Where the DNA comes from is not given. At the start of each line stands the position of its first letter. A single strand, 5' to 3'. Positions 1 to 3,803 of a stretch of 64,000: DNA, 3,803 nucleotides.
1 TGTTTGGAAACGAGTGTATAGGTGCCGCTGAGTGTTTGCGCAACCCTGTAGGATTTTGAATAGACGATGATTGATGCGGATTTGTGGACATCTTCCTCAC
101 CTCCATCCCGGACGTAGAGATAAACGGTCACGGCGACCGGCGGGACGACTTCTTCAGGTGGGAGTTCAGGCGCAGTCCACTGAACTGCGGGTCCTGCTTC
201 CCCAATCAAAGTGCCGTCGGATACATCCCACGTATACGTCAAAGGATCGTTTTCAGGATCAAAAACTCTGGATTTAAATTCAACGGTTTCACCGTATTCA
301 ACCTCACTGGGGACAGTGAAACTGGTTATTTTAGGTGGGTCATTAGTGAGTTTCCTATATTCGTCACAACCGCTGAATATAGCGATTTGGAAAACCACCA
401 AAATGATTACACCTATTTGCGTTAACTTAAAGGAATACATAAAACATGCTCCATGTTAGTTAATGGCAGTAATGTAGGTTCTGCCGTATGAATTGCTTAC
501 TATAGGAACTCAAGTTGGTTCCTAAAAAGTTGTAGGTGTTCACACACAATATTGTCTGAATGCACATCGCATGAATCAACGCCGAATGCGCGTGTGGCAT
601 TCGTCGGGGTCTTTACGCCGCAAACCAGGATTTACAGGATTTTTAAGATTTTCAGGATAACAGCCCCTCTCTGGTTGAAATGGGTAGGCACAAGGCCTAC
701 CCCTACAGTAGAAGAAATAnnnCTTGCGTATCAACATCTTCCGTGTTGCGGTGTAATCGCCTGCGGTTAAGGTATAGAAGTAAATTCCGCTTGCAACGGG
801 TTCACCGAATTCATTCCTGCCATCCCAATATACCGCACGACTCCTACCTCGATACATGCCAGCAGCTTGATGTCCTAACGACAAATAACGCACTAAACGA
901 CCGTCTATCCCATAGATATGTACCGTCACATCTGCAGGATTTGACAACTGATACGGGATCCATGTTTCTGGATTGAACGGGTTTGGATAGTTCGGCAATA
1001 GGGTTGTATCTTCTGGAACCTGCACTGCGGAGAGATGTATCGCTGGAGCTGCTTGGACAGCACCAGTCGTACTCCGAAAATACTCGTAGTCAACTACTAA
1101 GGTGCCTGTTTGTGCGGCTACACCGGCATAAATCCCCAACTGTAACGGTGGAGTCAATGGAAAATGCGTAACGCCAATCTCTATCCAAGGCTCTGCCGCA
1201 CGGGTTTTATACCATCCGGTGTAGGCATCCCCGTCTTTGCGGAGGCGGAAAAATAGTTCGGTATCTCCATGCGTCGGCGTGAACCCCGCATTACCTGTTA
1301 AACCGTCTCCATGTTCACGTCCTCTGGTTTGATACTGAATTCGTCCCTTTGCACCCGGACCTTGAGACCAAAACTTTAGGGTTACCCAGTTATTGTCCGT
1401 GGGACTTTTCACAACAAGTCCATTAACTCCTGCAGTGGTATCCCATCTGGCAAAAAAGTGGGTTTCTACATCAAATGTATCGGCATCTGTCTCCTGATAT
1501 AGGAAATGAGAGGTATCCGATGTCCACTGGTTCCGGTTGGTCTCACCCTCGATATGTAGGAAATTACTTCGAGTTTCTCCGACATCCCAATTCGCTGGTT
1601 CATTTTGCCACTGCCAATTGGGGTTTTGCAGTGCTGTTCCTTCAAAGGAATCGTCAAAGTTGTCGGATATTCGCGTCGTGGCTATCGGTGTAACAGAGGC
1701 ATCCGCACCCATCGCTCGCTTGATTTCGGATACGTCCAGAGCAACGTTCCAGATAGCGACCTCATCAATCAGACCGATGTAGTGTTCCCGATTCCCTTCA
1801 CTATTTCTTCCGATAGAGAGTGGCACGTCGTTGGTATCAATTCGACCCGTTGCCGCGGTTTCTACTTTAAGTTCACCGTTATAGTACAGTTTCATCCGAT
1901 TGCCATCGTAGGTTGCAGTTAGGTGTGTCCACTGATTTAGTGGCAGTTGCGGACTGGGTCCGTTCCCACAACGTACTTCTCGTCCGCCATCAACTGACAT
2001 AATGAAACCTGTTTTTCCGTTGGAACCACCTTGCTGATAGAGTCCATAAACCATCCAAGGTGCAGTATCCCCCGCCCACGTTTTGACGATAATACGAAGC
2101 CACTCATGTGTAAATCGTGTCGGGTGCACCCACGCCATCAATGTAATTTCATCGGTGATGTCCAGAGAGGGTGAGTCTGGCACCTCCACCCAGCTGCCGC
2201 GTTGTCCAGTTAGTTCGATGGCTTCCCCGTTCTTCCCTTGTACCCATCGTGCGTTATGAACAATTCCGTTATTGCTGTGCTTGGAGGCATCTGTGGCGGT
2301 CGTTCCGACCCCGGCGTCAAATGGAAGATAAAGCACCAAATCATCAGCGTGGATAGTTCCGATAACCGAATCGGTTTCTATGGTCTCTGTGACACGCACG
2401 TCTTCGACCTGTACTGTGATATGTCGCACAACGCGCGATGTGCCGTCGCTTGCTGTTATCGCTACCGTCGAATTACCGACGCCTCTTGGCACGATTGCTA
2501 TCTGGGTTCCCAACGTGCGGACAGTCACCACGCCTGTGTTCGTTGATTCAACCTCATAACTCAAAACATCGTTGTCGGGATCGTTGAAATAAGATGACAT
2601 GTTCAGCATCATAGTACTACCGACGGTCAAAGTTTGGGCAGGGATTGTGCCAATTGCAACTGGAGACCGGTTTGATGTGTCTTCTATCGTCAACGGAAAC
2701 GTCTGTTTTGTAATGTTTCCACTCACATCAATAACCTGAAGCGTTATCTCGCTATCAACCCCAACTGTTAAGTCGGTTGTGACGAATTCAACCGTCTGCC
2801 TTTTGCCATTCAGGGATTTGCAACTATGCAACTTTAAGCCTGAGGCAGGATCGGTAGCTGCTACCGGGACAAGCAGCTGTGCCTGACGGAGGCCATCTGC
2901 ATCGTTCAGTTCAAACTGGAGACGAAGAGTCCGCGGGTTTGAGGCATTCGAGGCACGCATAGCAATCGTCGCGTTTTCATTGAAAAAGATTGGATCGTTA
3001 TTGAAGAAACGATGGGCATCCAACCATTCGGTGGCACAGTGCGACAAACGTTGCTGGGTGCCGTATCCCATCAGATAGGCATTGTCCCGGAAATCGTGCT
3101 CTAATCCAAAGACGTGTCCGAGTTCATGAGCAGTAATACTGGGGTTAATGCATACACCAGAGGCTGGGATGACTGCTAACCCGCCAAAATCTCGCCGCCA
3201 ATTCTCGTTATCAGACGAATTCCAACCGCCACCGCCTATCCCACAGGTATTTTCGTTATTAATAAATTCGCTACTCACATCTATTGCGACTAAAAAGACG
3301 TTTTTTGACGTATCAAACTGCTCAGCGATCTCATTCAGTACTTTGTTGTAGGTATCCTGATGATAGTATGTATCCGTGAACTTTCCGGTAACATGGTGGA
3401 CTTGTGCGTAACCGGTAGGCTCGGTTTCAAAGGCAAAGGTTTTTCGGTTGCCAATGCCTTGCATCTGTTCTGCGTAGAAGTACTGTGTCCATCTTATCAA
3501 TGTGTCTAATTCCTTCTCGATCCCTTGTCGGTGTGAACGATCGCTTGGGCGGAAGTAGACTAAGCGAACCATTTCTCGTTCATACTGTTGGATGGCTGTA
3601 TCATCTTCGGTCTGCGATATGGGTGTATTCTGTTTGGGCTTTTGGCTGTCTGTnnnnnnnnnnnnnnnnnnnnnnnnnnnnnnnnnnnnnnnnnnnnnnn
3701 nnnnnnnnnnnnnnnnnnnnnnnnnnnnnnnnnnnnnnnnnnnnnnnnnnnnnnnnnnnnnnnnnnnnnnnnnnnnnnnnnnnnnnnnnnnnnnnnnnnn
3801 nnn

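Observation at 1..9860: Tandemly duplicated cassette: regulatory motif, Trx-domain lipoprotein, giant WD40 T9SS cargo, conserved hairpin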

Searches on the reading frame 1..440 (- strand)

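Call 9: search_protein_families(library=pfam, proteins=[window:1-440:-], max_evalue=0.01)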
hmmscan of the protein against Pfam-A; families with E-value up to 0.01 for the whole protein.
window:1-440:- (146 aa): 3 families
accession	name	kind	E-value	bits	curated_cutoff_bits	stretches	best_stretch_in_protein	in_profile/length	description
PF18911.6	PKD_4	-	2.1e-06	28.1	27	1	33-85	1-53/85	PKD domain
PF00801.26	PKD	-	6.4e-05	23.3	23.5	1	46-89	10-52/80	PKD domain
PF13927.12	Ig_3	-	0.0019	19.1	30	1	35-77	1-41/78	Immunoglobulin domain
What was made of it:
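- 1..440 (-): 5' part (146 codons) of the second lipoprotein paralogue ('lipo2'). It has lipobox FSGC followed by Asp and a PKD-like Ig domain, and runs off the window. PKD_4 28.1 bits (call 9).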

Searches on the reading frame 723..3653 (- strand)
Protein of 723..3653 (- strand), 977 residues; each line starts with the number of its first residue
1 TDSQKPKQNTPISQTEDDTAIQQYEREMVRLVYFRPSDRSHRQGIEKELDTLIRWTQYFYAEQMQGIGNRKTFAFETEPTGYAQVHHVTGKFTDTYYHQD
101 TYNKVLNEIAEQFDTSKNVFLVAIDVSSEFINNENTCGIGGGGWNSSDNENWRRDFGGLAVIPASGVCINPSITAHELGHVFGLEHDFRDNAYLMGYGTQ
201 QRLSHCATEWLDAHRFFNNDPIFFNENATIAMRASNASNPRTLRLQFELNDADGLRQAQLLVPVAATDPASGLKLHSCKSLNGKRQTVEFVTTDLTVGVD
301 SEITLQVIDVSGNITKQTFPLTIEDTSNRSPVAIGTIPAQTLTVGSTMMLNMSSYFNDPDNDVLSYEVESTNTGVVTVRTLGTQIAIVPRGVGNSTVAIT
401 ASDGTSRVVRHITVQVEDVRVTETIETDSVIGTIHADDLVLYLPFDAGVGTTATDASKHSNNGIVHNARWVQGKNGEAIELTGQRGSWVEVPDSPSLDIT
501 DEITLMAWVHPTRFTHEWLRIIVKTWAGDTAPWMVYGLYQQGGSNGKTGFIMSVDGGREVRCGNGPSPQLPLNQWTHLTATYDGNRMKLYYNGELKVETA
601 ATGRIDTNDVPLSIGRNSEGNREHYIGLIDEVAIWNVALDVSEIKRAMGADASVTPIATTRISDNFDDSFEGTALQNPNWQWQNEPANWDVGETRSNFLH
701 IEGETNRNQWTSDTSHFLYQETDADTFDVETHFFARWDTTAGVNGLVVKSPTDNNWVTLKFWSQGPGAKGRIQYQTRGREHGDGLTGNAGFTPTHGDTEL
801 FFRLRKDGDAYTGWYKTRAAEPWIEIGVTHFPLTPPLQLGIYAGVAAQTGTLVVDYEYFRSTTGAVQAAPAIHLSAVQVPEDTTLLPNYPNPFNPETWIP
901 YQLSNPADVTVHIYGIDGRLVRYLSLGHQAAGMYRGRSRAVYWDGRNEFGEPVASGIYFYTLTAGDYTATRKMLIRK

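Call 14: search_protein_families(library=pfam, proteins=[window:723-3653:-], max_evalue=0.1)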
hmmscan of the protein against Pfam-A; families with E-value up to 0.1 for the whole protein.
seq(977 aa): 14 families
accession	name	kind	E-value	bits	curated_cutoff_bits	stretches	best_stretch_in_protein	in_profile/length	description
PF13385.13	Laminin_G_3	-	1.5e-27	97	27.6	1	486-645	4-151/151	Concanavalin A-like lectin/glucanases superfamily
PF13860.13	FlgD_ig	-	6.4e-08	32.9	27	1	901-964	16-75/79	FlgD Ig-like domain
PF17851.8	GH43_C2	-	1.7e-05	25.1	22.7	1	668-860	2-201/203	Beta xylosidase C-terminal Concanavalin A-like domain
PF13582.12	Reprolysin_3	-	4.5e-05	24.4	22.4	1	99-187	40-123/123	Metallo-peptidase family M12B Reprolysin-like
PF13688.12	Reprolysin_5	-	5.8e-05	23.8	27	1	99-199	70-164/196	Metallo-peptidase family M12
PF18962.6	Por_Secre_tail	-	0.00012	22.8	27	0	889-923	2-36/75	Secretion system C-terminal sorting domain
PF13583.11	Reprolysin_4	-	0.00023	21.4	22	1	132-192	104-157/203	Metallo-peptidase family M12B Reprolysin-like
PF00413.30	Peptidase_M10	-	0.0096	16.2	24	1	171-196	109-134/159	Matrixin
PF13585.12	CHU_C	-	0.022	15.3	27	1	934-967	42-76/86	CHU_C Type IX secretion signal domain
PF13574.12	Reprolysin_2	-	0.045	14.1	27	1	173-191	128-146/195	Metallo-peptidase family M12B Reprolysin-like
PF12044.14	Metallopep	-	0.054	12.5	27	0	47-86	129-169/427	Putative peptidase family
PF06439.18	3keto-disac_hyd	-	0.055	13.9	26.8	1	544-629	99-173/187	3-keto-disaccharide hydrolase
PF02210.31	Laminin_G_2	-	0.056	14.4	22.9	0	546-633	28-122/126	Laminin G domain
PF10462.15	Peptidase_M66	-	0.082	12.3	20.6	0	151-210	170-232/306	Peptidase M66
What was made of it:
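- On Matrixin (M10) for the 1627-aa protein: Reprolysin_3 scores 24.4 against 22.4, so the protein is better described as M12/reprolysin-like (call 14).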

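Call 15: search_protein_families(library=ncbifam, proteins=[window:723-3653:-], max_evalue=0.1)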
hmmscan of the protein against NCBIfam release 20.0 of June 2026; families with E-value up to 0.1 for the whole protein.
seq(977 aa): 11 families
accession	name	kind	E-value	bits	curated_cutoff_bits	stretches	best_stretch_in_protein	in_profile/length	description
NF052521.1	TafC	equivalog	4.7e-13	49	410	1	408-646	117-358/373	TafC family fimbrial protein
TIGR04183.1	Por_Secre_tail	domain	1.2e-08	34.8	23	1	889-975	2-71/72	T9SS type A sorting domain-containing protein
NF033707.1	T9SS_sortase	equivalog_domain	1.7e-08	32.6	420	1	887-964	1000-1077/1095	type IX secretion system sortase PorU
NF009276.0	PRK12633.1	equivalog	1.4e-06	28.2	383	1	904-969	126-186/234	flagellar basal body rod modification protein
NF052323.1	T9SSA_dep_M6i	equivalog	1.5e-05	23.2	600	1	888-974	960-1036/1043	T9SS-dependent M6-like inactivated metalloprotease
NF005176.1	PRK06655.1-1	equivalog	0.00017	21.6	230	1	906-965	96-150/197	flagellar hook assembly protein FlgD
NF052228.1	T9SS_PorZ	equivalog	0.001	17.6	260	1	888-969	675-747/757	type IX secretion system anionic LPS delivery protein PorZ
TIGR00576.1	dut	superfamily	0.0056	16.4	102.55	1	258-318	9-70/143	dUTP diphosphatase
TIGR03935.1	fragilysin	equivalog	0.012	14.6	190.7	1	139-193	309-363/386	fragilysin family metalloproteinase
NF000016.1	AAC_6p_Im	exception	0.015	15.4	350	1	58-107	47-96/178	aminoglycoside N-acetyltransferase AAC(6')-Im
NF052434.1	Mep72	equivalog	0.082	11.4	645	0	130-192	95-156/573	biofilm-associated metzincin protease Mep72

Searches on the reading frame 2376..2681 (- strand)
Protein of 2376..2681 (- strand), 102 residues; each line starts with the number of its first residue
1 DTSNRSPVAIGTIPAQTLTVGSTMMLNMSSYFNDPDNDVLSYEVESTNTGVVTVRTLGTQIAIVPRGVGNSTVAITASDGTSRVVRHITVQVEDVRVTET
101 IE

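Call 79: search_protein_families(library=pfam, proteins=[window:2376-2681:-], max_evalue=10)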
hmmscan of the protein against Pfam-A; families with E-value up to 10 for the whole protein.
seq(102 aa): 1 family
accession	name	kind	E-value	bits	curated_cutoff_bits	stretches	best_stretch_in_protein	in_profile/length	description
PF17963.7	Big_9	-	0.00025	22.3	23.6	1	4-84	1-81/89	Bacterial Ig domain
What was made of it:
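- On Cadherin module in the 1627-aa protein: The only hit is Big_9 (bacterial Ig) at 22.3 bits against 23.6 (call 79).
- Checked: 'Cadherin' is not supported: the module scores Big_9 22.3 bits, just under the 23.6 cut-off (call 79).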

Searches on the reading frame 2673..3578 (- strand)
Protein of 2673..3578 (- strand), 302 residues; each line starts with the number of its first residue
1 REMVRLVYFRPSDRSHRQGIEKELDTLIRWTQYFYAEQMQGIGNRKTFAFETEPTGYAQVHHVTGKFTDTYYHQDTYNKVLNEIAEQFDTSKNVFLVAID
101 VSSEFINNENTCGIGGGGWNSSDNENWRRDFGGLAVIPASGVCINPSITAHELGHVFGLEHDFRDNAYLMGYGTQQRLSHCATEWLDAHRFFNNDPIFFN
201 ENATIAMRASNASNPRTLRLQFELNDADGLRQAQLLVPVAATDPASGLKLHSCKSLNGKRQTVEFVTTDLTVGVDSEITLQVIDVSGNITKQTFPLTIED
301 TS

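Call 36: find_homologous_proteins(query=window:2673-3578:-)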
Query seq(302 aa) (302 aa): 149 proteins with E <= 0.001 among 1793 candidates; the best 120 are listed.
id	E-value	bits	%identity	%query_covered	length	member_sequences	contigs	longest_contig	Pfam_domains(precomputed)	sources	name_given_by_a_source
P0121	4.8e-136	471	78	87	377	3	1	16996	PF18962.8,PF13860.13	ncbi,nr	ncbi:hypothetical protein C6499_15365 [Candidatus Poribacteria bacterium]|nr:MAG: hypothetical prote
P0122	2.0e-131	456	66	99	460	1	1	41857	PF13582.13,PF13860.13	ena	-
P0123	1.9e-129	449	77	83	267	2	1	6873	PF13582.13,PF13688.13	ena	-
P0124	1.0e-92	329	56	88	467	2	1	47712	PF13582.13,PF00404.25,PF13688.13,PF13202.13,PF13860.13,PF13583.12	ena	-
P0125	2.2e-90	321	53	99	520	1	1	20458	PF12044.15,PF00404.25,PF13688.13,PF18962.8,PF13860.13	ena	-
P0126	3.4e-89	317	72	64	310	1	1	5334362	PF13688.13,PF18962.8,PF13860.13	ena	-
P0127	1.4e-87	312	51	99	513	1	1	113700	PF12044.15,PF00404.25,PF13688.13,PF13860.13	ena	-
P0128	1.5e-78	282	81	50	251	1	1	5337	-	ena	-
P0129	9.3e-78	279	52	87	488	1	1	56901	PF13585.13,PF00404.25,PF13688.13,PF18962.8,PF13860.13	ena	-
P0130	2.1e-76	275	52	85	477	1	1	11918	PF00404.25,PF13860.13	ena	-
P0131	8.3e-76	273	56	77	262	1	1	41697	PF13688.13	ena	-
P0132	1.0e-74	270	68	58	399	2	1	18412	-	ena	-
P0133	8.6e-74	266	49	90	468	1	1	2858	PF12044.15,PF00404.25,PF18962.8,PF13860.13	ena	-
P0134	2.6e-70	255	46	99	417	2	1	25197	PF12044.15,PF12799.14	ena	-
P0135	3.5e-70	255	45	99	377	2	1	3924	PF12044.15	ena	-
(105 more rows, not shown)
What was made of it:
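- On Matrixin (M10) for the 1627-aa protein: NCBI names a relative 'M12 family metallo-peptidase' (call 36).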
